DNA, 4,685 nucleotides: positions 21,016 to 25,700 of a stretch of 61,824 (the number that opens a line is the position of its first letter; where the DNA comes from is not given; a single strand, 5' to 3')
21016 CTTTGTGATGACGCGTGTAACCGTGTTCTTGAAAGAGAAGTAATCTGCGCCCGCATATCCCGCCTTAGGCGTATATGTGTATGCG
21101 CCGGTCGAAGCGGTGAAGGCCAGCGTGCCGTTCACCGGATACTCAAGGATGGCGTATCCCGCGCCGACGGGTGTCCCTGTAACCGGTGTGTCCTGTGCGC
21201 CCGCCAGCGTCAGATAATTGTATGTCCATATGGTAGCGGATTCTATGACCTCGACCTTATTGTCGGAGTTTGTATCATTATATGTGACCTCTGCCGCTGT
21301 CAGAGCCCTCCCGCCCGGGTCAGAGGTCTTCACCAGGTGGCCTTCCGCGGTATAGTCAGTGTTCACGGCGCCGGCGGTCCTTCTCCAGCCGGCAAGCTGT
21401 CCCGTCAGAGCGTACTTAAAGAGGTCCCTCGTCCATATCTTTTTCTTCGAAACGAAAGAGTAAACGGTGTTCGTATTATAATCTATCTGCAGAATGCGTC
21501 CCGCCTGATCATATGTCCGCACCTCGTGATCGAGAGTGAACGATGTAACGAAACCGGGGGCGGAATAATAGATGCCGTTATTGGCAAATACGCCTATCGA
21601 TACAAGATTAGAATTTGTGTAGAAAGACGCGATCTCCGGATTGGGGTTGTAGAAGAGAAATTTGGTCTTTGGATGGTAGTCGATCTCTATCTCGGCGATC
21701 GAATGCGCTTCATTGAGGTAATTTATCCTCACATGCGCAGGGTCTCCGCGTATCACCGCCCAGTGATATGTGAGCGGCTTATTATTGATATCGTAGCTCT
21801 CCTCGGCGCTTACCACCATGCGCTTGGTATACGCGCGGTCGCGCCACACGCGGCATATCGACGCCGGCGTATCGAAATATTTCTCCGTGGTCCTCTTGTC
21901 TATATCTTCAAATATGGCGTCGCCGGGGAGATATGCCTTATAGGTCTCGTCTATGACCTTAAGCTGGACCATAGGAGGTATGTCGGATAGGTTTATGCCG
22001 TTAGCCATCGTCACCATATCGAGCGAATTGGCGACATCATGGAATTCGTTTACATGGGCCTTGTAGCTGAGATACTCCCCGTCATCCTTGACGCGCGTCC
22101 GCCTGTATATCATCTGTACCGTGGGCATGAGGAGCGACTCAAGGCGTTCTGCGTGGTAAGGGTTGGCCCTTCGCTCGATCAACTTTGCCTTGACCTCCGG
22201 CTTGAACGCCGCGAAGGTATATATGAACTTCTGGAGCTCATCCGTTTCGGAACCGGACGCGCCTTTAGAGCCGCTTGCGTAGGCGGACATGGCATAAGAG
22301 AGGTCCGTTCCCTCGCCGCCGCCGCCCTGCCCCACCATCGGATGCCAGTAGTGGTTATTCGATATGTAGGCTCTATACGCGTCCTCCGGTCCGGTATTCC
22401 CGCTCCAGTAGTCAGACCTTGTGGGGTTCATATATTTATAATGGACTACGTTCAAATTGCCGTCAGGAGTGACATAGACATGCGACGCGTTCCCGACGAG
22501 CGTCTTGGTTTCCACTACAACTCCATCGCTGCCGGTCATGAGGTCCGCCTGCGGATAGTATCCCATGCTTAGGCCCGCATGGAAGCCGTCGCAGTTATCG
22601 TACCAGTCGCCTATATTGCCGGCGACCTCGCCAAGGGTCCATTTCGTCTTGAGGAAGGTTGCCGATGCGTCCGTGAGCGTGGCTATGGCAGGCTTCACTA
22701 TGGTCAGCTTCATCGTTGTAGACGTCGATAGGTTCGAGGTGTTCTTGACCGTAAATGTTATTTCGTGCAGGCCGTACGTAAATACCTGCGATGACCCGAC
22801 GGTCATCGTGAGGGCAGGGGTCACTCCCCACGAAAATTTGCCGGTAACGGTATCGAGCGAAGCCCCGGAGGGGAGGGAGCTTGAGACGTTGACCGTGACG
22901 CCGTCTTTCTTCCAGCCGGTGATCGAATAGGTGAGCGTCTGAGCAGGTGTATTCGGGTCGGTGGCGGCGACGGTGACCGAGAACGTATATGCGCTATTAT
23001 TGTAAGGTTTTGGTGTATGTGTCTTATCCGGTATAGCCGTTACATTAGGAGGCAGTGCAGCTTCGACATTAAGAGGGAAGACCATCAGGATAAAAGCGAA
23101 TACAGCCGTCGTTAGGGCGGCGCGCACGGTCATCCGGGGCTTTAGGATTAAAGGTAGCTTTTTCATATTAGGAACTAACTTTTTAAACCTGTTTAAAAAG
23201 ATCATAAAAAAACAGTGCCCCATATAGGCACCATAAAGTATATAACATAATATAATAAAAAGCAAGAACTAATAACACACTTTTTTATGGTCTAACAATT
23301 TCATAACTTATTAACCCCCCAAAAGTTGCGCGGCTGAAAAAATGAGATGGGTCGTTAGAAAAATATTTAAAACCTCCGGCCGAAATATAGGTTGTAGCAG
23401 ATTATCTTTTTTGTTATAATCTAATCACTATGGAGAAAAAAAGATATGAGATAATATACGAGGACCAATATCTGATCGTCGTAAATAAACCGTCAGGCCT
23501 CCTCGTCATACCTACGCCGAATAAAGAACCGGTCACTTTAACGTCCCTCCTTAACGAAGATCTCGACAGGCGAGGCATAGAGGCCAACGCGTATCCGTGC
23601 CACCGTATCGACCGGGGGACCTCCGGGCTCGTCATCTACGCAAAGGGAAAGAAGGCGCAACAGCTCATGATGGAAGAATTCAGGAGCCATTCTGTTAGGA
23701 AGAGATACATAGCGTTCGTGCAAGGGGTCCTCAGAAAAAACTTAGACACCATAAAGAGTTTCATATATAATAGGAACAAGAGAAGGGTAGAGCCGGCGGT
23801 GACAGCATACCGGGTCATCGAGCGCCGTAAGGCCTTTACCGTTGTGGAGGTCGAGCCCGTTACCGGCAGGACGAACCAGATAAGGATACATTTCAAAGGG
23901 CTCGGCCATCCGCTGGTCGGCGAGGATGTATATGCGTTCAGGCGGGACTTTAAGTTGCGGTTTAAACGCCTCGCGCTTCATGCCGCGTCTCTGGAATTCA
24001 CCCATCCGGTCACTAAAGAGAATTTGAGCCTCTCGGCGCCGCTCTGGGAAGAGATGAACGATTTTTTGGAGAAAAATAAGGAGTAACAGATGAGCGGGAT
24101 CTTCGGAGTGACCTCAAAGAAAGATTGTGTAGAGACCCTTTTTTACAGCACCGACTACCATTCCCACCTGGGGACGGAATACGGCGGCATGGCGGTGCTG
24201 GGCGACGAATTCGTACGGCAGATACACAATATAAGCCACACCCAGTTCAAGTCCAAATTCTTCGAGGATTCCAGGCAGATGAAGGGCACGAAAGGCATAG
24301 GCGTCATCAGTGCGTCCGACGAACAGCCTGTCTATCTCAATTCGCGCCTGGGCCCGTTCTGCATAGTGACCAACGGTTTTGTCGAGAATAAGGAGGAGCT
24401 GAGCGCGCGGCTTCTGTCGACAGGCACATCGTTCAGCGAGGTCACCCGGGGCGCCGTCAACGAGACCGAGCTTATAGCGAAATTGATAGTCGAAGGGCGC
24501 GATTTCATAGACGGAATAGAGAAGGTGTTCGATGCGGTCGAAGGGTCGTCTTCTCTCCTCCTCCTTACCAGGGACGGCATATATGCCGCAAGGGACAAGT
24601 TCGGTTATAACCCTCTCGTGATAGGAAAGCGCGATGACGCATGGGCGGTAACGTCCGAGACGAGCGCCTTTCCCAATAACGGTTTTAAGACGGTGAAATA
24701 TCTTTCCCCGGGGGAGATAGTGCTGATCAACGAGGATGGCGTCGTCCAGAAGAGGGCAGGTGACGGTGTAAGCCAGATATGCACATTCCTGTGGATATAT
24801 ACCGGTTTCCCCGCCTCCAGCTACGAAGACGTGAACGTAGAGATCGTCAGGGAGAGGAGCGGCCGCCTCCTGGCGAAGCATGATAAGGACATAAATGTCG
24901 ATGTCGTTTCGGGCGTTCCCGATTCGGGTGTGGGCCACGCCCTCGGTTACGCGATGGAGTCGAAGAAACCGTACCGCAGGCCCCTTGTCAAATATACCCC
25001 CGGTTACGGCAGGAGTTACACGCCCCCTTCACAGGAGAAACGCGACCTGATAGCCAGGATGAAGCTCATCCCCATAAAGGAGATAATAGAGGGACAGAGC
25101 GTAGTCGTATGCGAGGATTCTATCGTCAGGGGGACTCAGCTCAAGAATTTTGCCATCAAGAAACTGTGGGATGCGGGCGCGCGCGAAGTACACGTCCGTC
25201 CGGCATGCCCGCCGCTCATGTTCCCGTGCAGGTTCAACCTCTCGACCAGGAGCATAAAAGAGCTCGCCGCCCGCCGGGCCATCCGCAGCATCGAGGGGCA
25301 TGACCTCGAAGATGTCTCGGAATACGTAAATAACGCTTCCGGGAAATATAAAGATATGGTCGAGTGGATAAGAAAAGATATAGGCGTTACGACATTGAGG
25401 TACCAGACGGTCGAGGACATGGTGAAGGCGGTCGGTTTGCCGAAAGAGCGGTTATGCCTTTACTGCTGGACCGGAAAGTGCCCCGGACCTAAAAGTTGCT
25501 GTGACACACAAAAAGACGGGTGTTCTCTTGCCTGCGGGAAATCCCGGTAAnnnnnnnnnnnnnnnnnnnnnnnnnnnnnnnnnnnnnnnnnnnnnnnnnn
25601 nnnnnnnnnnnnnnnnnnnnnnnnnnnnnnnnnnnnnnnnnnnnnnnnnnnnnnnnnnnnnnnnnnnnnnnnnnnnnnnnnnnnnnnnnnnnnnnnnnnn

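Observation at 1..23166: Four giant secreted proteins that all end in the same 43-aa repeat tail: candidate tagged surface multi-enzyme system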

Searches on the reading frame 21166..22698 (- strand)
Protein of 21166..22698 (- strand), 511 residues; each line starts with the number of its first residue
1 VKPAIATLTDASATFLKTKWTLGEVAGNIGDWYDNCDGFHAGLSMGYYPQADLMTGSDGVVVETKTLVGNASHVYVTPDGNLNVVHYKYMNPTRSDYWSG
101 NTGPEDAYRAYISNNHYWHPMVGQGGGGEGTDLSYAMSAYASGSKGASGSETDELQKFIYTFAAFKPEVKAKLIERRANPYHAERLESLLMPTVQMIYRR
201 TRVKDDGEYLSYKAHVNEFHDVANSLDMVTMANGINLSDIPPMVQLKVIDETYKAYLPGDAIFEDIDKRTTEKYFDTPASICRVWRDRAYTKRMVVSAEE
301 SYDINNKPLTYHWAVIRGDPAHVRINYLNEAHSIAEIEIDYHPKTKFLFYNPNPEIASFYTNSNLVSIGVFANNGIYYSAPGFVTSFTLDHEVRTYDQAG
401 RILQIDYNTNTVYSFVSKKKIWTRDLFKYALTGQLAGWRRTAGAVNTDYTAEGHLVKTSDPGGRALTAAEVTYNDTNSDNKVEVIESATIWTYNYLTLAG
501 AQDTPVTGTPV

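Call 41: search_solved_structures(query=window:21166-22698:-, max_evalue=1)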
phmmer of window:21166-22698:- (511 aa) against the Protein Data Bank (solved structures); distinct sequences matched with E-value up to 1: 0.

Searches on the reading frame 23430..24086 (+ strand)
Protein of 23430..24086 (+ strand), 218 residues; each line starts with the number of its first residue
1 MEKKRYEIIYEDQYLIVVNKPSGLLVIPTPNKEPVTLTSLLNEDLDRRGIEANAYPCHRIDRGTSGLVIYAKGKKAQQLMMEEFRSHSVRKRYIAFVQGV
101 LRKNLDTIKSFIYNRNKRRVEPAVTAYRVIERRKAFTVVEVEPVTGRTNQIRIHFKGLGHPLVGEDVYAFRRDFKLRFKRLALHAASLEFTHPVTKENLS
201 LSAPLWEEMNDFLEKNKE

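Call 9: search_protein_families(library=pfam, proteins=[window:23430-24086:+], max_evalue=0.0001)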
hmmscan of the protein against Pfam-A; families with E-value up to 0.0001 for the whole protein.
window:23430-24086:+ (218 aa): 1 family
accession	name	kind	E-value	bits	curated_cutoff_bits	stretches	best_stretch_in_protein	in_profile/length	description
PF00849.27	PseudoU_synth_2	-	7.7e-33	114.3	26.8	1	14-155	1-150/152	RNA pseudouridylate synthase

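Call 27: list_cluster_members(proteins=[window:23430-24086:+, window:26880-28055:+, window:32160-32771:+, window:35002-35412:+, window:40767-42497:+, window:44236-44970:+, window:47770-48513:+, window:51419-51892:+, window:9795-14285:-, window:58584-59333:+])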
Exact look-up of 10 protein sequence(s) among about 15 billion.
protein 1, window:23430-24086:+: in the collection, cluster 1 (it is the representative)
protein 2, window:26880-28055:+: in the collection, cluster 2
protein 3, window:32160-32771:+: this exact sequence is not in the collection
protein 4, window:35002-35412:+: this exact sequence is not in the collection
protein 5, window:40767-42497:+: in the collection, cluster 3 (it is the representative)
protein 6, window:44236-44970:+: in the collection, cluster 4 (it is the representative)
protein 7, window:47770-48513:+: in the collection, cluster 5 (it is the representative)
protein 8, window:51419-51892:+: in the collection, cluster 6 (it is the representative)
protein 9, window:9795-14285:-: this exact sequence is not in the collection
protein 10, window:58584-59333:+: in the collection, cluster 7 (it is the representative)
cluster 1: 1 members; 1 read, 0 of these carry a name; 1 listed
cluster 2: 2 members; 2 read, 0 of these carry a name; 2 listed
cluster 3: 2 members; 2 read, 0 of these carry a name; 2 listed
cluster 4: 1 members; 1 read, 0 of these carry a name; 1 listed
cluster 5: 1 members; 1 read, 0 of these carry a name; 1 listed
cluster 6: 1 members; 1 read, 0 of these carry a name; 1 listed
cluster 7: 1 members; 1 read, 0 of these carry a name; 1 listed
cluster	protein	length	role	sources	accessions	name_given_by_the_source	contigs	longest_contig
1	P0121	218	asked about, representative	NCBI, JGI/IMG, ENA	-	-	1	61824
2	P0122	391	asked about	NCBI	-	-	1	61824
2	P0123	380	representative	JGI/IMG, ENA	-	-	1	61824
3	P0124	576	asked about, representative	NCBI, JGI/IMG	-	-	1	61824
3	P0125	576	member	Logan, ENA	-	-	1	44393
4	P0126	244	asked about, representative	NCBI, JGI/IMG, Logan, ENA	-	-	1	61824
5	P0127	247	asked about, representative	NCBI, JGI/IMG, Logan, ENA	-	-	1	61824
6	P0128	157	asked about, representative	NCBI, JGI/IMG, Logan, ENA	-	-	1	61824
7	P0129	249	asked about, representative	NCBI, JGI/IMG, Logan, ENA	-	-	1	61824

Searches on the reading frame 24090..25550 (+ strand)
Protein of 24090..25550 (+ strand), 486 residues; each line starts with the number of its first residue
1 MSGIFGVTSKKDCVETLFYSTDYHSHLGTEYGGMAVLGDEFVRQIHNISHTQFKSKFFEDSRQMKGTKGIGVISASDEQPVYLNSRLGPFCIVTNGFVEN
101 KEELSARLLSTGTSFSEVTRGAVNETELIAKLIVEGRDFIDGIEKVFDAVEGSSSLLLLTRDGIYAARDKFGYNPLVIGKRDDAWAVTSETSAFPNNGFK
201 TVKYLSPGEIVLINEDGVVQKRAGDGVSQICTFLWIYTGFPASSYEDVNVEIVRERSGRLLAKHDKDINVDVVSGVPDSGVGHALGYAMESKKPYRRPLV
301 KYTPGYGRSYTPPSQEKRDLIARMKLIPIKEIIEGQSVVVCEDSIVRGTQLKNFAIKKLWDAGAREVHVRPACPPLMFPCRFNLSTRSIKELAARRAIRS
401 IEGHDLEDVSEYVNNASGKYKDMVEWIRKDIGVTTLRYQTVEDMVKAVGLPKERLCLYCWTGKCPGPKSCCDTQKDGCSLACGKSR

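Call 9: search_protein_families(library=pfam, proteins=[window:24090-25550:+], max_evalue=0.0001)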
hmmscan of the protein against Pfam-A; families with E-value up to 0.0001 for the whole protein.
window:24090-25550:+ (486 aa): 2 families
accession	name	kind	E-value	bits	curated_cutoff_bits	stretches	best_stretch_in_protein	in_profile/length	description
PF13537.11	GATase_7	-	1.2e-13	51.6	25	1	74-194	9-121/123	Glutamine amidotransferase domain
PF13522.11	GATase_6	-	2.1e-05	25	27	1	76-190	28-130/130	Glutamine amidotransferase domain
